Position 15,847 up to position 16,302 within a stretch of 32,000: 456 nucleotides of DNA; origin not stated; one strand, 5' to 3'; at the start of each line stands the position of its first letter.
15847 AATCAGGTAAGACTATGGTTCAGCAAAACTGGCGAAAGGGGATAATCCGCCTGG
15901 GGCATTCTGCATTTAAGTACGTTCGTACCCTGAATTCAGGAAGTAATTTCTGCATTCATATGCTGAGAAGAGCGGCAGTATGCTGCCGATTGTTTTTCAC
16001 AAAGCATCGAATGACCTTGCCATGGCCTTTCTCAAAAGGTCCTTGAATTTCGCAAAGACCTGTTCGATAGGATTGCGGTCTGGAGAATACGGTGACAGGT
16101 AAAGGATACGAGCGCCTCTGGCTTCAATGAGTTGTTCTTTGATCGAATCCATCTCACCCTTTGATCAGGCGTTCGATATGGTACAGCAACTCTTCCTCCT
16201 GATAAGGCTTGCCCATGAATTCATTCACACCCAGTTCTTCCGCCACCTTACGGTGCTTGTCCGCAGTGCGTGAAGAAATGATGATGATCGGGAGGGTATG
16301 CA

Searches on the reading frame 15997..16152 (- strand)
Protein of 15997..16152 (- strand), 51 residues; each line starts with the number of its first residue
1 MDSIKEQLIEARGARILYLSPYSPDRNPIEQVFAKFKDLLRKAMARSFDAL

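Call 58: search_protein_families(library=pfam, proteins=[window:15997-16152:-], max_evalue=1)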
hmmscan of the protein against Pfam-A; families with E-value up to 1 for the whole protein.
window:15997-16152:- (51 aa): 1 family
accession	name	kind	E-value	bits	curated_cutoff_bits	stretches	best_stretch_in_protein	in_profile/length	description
PF13358.12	DDE_3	-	1.7e-07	31.6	28.6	1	6-51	97-145/146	DDE superfamily endonuclease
